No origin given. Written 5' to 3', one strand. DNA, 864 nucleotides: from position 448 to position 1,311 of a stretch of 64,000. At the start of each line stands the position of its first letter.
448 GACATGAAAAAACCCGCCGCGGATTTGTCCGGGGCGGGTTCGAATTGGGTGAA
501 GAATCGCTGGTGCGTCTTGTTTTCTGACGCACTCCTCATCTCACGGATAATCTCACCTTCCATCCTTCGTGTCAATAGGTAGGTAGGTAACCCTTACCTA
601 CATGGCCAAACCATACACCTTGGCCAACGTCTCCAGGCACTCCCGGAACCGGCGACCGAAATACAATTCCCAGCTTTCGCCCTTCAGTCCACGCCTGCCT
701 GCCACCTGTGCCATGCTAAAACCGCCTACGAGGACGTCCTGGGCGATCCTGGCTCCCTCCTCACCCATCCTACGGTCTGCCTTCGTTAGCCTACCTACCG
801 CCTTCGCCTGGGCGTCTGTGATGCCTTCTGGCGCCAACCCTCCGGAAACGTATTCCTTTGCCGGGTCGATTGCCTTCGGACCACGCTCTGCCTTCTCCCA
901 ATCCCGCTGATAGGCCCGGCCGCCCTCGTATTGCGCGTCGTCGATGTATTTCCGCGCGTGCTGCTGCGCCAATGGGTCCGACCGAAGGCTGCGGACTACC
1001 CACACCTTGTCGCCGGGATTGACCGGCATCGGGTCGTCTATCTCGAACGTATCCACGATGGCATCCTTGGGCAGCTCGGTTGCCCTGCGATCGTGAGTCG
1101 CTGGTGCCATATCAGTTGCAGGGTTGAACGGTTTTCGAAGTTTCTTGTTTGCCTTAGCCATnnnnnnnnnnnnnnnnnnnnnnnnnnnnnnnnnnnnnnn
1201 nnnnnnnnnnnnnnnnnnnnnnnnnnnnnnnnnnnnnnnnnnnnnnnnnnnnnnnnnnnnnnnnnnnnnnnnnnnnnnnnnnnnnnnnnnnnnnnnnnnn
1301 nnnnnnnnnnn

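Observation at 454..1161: Regulator gene, then (TACC)n-flanked promoter, structured leader, strong terminator and next gene: a lambda Q/PR'/tR'-like late switch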

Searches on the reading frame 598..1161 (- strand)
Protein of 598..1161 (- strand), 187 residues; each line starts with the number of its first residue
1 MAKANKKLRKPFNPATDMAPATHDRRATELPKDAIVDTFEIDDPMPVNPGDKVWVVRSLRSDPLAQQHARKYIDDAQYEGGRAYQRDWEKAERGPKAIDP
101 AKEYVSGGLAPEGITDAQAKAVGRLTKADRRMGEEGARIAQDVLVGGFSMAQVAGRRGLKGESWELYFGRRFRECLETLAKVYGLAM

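Call 3: search_protein_families(library=pfam, proteins=[window:598-1161:-], max_evalue=1)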
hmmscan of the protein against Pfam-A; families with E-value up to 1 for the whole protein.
window:598-1161:- (187 aa): 1 family
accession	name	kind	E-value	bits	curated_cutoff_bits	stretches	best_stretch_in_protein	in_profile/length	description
PF20057.4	DUF6456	-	0.00045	20.8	26.3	1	66-159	18-114/136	Domain of unknown function (DUF6456)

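Call 12: search_dna_similar(query=window:598-1161:-, collection=phages, mode=protein, max_evalue=0.01)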
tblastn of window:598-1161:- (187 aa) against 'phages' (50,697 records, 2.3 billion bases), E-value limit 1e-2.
Records with a match: 1; places in all: 1; records where one place covers at least 80% of the query: 1.
Best place of each record, by identity: <60% 1.
By first word of the organism name: Bradyrhizobium 1.
By host as written in the record: Bradyrhizobium elkanii USDA 76 1.
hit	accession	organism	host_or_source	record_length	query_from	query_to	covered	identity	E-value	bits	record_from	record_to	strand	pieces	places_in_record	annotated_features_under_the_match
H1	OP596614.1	Bradyrhizobium phage ppBeUSDA76-2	Bradyrhizobium elkanii USDA 76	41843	22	186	88%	43.0%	1e-31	125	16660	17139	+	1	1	hypothetical protein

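Call 13: get_annotated_region(hit=H1, flank=6000)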
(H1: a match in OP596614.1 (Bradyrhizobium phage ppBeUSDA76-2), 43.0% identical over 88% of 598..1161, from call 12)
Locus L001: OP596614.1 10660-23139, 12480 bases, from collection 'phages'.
description: Bradyrhizobium phage ppBeUSDA76-2, complete genome.
organism: Bradyrhizobium phage ppBeUSDA76-2 (NCBI taxid 3003364)
taxonomy: Viruses; Duplodnaviria; Heunggongvirae; Uroviricota; Caudoviricetes
host: Bradyrhizobium elkanii USDA 76; source: -; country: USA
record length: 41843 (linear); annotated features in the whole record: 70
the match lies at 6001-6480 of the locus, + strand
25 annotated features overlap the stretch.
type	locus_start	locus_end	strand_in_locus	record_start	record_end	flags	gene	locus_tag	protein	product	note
CDS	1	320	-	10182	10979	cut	-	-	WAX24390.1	ERF family protein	-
CDS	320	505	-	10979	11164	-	-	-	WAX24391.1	hypothetical protein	-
CDS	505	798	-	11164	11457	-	-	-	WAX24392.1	hypothetical protein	-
CDS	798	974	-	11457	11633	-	-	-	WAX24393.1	hypothetical protein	-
CDS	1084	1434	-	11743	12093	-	-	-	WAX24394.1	hypothetical protein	-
CDS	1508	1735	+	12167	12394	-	-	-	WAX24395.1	hypothetical protein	-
CDS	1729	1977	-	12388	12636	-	-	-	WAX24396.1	hypothetical protein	-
CDS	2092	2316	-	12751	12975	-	-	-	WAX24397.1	hypothetical protein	-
CDS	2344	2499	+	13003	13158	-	-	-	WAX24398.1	hypothetical protein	-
CDS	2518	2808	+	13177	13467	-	-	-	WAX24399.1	hypothetical protein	-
CDS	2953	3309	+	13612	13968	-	-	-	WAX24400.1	hypothetical protein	-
CDS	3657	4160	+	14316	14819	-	-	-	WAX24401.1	hypothetical protein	-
CDS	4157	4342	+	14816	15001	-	-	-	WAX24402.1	hypothetical protein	-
CDS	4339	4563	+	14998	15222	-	-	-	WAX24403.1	hypothetical protein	-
CDS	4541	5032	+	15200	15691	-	-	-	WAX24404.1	GIY-YIG nuclease family protein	-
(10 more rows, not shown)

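Call 14: search_protein_families(library=phrogs, proteins=[window:598-1161:-], max_evalue=0.01)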
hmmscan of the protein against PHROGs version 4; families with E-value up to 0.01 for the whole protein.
window:598-1161:- (187 aa): 2 families
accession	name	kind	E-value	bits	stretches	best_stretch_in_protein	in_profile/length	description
phrog_21451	-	unknown function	1.3e-12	48.7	1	45-186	30-166/169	-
phrog_16492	-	unknown function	0.0048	17.6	1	68-156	51-140/177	-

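Call 19: find_homologous_proteins(query=window:598-1161:-, max_evalue=0.001)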
Query window:598-1161:- (187 aa): 197 proteins with E <= 0.001 among 515 candidates; the best 120 are listed.
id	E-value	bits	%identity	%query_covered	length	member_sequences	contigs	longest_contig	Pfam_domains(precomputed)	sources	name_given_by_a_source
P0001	1.8e-120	418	100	100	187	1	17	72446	-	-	-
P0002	2.7e-63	231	59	99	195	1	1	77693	-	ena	-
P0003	4.1e-63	231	60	96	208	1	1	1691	-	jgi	jgi:hypothetical protein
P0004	2.1e-61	225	60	95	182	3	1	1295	PF20057.5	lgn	-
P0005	2.6e-61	225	58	99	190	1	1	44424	PF20057.5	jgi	jgi:hypothetical protein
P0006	6.3e-61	223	59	95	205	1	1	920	PF20057.5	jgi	jgi:hypothetical protein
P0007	2.5e-60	221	58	95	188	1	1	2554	PF20057.5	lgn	-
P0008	2.8e-60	221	57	99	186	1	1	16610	-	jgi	jgi:hypothetical protein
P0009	4.2e-60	221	58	99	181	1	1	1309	-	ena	-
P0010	4.2e-60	221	60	95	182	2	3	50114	PF20057.5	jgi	jgi:hypothetical protein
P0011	9.8e-60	220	55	95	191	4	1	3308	-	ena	-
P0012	2.9e-59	218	57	97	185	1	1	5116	PF20057.5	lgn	-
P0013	6.9e-59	217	58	95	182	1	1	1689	PF20057.5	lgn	-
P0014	1.1e-58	216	56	98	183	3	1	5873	PF20057.5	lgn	-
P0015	1.1e-57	213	56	95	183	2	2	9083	PF20057.5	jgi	jgi:hypothetical protein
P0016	1.1e-57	213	56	95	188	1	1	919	PF20057.5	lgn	-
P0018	4.5e-57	211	55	88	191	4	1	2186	PF20057.5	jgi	jgi:hypothetical protein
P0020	1.4e-56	209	53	95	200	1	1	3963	PF20057.5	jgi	jgi:hypothetical protein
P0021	4.6e-56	208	54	91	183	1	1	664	PF20057.5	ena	-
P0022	4.8e-56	208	54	97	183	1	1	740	PF20057.5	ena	-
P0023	5.5e-56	207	54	99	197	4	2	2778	PF20057.5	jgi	jgi:hypothetical protein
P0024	2.2e-55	205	57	94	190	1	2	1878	PF20057.5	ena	-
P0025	5.0e-55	204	55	97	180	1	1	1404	PF20057.5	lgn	-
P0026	9.5e-55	203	55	95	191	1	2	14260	PF20057.5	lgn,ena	-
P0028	2.4e-54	202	53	94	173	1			PF20057.5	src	-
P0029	2.7e-54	202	54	97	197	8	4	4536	PF20057.5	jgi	jgi:hypothetical protein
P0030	3.9e-54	201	52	96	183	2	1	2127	PF20057.5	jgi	jgi:hypothetical protein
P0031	6.0e-54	201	61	81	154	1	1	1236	PF20057.5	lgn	-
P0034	1.5e-53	199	57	88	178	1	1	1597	PF20057.5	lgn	-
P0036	3.5e-53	198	52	88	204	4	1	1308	PF20057.5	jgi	-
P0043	2.5e-52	195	56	88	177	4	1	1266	PF20057.5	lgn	-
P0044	3.5e-52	195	54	88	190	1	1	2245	PF20057.5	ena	-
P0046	5.0e-52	194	51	99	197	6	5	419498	PF20057.5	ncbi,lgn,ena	-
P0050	2.0e-51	192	54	97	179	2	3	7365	PF20057.5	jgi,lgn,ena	-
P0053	3.8e-51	192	54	98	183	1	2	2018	PF20057.5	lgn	-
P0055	5.0e-51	191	54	96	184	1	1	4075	PF20057.5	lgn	-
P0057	1.0e-50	190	50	88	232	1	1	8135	PF20057.5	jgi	jgi:hypothetical protein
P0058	1.2e-50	190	54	98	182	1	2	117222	PF20057.5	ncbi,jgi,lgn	-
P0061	3.5e-50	188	57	88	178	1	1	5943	PF20057.5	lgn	-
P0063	3.9e-50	188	54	98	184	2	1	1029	PF20057.5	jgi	-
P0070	1.0e-49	187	52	99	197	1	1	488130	PF20057.5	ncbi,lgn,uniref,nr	ncbi:hypothetical protein JQ628_11410 [Bradyrhizobium lablabi]|uniref:DUF6456 domain-containing prot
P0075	2.3e-49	186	51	88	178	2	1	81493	PF20057.5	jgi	jgi:hypothetical protein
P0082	6.2e-49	184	51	95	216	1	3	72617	-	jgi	jgi:hypothetical protein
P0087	1.0e-48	184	51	96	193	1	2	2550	PF20057.5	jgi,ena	-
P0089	1.1e-48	184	50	88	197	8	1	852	PF20057.5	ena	-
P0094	2.2e-48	183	55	89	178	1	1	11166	PF20057.5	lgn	-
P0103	5.3e-48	181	53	96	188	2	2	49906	PF20057.5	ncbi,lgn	-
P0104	6.0e-48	181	53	94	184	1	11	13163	PF20057.5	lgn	-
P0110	1.6e-47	180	51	97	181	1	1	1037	PF20057.5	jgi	jgi:hypothetical protein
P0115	1.6e-47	180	54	89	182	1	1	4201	PF20057.5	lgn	-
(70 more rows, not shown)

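Call 21: find_encoding_contigs(protein=P0001, flank=10000, max_places=6)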
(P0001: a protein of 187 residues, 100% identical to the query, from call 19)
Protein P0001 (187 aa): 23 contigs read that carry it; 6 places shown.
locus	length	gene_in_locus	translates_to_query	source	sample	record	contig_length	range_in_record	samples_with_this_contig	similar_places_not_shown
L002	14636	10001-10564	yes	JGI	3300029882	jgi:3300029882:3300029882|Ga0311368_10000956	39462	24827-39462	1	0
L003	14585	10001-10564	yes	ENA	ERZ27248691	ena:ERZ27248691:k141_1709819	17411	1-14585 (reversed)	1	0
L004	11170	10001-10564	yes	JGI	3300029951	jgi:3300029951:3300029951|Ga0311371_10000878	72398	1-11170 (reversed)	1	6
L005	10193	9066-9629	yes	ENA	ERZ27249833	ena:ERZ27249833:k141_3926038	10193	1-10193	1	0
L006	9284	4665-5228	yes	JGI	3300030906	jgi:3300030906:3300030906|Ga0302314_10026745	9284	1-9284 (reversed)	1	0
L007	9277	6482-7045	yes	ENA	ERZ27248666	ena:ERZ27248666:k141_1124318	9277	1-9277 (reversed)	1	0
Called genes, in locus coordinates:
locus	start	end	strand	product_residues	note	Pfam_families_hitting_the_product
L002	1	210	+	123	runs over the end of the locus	PF14359:DUF4406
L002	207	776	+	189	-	PF18909:dGTP_diPhyd_N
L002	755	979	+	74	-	-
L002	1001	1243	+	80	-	-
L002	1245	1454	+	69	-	-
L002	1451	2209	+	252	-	-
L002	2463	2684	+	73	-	-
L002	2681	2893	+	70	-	-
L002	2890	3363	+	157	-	-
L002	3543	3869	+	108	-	-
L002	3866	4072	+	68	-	-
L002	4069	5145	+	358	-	-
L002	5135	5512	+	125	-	PF03819:MazG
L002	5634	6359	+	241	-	-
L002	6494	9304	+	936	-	PF08706:D5_N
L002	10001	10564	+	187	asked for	-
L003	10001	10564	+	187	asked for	-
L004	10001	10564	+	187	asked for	-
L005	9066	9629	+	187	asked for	-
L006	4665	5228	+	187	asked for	-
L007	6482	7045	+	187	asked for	-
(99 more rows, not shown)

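Call 30: search_solved_structures(query=window:598-1161:-, max_evalue=10, show_alignments=2)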
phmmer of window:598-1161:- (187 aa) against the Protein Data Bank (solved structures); distinct sequences matched with E-value up to 10: 1.
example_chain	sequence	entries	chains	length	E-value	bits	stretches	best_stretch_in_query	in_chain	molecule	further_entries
4h17_A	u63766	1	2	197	1.5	11.9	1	97-148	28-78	Hydrolase, isochorismatase family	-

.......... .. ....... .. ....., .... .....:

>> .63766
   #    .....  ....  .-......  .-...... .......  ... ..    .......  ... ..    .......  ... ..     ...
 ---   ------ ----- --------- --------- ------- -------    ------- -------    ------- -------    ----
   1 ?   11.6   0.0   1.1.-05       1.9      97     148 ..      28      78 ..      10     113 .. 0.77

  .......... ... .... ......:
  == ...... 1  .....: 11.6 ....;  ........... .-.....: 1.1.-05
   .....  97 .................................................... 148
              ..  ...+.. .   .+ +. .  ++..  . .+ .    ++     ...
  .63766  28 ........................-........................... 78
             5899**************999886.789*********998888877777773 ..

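Call 39: search_protein_families(library=pfam, alignment_id=A1, max_evalue=0.01)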
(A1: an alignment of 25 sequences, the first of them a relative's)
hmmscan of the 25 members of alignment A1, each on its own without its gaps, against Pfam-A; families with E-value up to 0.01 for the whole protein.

A. member 1, P0001 (187 aa): 1 family
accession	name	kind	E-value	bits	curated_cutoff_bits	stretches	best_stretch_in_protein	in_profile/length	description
PF20057.4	DUF6456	-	0.00045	20.8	26.3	1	66-159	18-114/136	Domain of unknown function (DUF6456)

B. families by the number of members that match (of 25 scanned): 2 families
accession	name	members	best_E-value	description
PF20057.4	DUF6456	25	1.3e-07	Domain of unknown function (DUF6456)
PF16509.11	KORA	1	0.0052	TrfB plasmid transcriptional repressor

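Call 40: find_related_loci(query=A1, collection=genome_contigs, flank=6000)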
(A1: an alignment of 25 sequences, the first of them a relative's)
Query A1 (187 aa) in genome_contigs; peptide patterns used: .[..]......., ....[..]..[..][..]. (x = any residue, [..] = any of these).
461 stretches matched a pattern; 382 encode a relative of the query (tblastn E <= 1e-3); the best 80 are kept; 80 distinct loci.
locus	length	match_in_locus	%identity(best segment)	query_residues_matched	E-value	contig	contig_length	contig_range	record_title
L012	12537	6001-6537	53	1-186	5e-65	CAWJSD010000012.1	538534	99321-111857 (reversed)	MAG: uncultured Alphaproteobacteria bacterium isolate MFD09671.bin.2.76 genome assembly, contig: contig_3758, whole geno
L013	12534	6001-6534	52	4-186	2e-63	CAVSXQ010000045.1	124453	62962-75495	MAG: uncultured Alphaproteobacteria bacterium isolate MFD05567.bin.2.154 genome assembly, contig: contig_47749, whole ge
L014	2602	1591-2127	52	1-186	2e-63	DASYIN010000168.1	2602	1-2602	MAG TPA_asm: Steroidobacteraceae bacterium isolate SMAG_U4268 k141_1619864, whole genome shotgun sequence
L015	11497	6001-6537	53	1-186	9e-63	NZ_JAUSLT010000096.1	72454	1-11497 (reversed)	MAG: Bradyrhizobium sp. isolate E19_concoct.bin.29 E19_k141_236991, whole genome shotgun sequence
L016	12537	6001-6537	51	1-186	8e-63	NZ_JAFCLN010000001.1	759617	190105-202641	Bradyrhizobium lablabi strain SZCCT0009 NODE_1, whole genome shotgun sequence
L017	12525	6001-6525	53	7-186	1e-62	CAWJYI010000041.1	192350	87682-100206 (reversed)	MAG: uncultured Alphaproteobacteria bacterium isolate MFD03975.bin.2.195 genome assembly, contig: contig_82403, whole ge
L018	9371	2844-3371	53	7-187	1e-62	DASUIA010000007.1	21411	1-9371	MAG TPA_asm: Bradyrhizobium sp. isolate SMAG_U1448 k141_2218086, whole genome shotgun sequence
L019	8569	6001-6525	53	7-186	1e-62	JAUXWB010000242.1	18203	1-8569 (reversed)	MAG: Reyranella sp. isolate C15_maxbin.057_sub C15_k141_318903, whole genome shotgun sequence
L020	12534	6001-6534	52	4-186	9e-63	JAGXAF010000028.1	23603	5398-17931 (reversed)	MAG: Bradyrhizobium sp. isolate REEB70 contig-150_2520, whole genome shotgun sequence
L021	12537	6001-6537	51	1-186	3e-62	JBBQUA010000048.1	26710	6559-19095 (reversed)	MAG: Hyphomicrobiales bacterium isolate Co_metawrap_1873 Cmw_1873_k141_21813462_length_26710_cov_12.9964, whole genome s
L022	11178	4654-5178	54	7-186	2e-62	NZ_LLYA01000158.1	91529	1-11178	Bradyrhizobium retamae strain Ro19 contig_29, whole genome shotgun sequence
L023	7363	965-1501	51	1-186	6e-62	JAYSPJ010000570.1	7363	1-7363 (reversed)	MAG: Bradyrhizobium sp. isolate GFS_11492 GFS_11492_569, whole genome shotgun sequence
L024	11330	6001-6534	52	4-186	8e-62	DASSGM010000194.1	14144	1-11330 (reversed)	MAG TPA_asm: Bradyrhizobium sp. isolate SMAG_U1033 k141_1315371, whole genome shotgun sequence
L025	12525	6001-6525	52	7-186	7e-62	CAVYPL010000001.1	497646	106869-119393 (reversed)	MAG: uncultured Alphaproteobacteria bacterium isolate MFD05513.bin.1.175 genome assembly, contig: contig_12574, whole ge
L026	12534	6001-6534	51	4-186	8e-62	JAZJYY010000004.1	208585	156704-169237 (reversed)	MAG: Pseudomonadota bacterium isolate ADI_H2L1_1_122_18_3-bin002 ADIH2L11_B002_0_000000000004, whole genome shotgun sequ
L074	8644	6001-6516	51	10-186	4e-60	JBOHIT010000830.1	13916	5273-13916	MAG: Bradyrhizobium sp. isolate H1-B2_metawrap_bin.10 k127_183471, whole genome shotgun sequence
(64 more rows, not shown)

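Call 45: find_related_loci(query=A1, collection=viral_contigs, flank=5000)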
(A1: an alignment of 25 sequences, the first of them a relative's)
Query A1 (187 aa) in viral_contigs; peptide patterns used: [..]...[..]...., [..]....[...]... (x = any residue, [..] = any of these).
179 stretches matched a pattern; 98 encode a relative of the query (tblastn E <= 1e-3); the best 80 are kept; 80 distinct loci.
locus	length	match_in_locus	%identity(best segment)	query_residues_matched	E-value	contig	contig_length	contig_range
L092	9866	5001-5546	57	1-186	5e-66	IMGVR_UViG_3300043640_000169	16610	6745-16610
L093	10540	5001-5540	58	1-186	8e-65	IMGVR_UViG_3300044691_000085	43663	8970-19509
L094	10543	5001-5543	56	1-186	2e-63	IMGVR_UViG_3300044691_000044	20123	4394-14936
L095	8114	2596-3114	56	10-186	2e-63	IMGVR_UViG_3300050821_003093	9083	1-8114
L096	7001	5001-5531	53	1-186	6e-62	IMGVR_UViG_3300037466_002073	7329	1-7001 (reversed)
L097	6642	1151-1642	59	22-187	3e-61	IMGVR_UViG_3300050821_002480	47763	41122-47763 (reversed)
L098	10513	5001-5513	55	13-186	7e-60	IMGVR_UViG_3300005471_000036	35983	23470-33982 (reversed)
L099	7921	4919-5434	57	9-186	1e-59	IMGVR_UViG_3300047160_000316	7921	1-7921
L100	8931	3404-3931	54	4-187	3e-57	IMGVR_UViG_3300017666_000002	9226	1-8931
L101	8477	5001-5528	54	4-187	3e-57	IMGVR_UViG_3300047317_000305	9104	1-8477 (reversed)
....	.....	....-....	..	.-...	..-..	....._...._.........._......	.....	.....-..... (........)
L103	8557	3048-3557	54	10-187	1e-56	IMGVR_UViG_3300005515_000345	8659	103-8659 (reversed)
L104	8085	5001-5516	50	9-187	6e-56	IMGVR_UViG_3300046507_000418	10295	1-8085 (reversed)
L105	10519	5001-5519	52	7-187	4e-56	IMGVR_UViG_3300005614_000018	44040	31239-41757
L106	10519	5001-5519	52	7-187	4e-56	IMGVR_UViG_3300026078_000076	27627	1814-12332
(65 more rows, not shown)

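Call 46: predict_structure(alignment_id=A1)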
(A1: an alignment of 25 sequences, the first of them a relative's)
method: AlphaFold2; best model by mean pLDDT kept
length: 187 residues; sequences in the alignment: 25
mean_pLDDT: 74.0   pTM: 0.60
mean pLDDT of the five models: 74.0, 73.9, 72.4, 70.4, 67.5
residues with pLDDT >= 90: 55; 70-90: 54; 50-70: 47; < 50: 31
segments of 3 or more residues with pLDDT < 50: 1-9, 18-24, 94-106
pLDDT, mean of each block of 10 residues (from residue 1): 45 50 48 57 69 62 82 93 90 54 49 74 93 94 88 87 89 96 91
secondary structure, 60 per line:
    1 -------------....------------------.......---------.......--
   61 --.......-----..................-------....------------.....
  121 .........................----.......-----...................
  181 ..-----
elements in order: H14-17 E36-42 E52-58 H63-69 H75-92 H100-103 H116-145 H150-156 H162-182
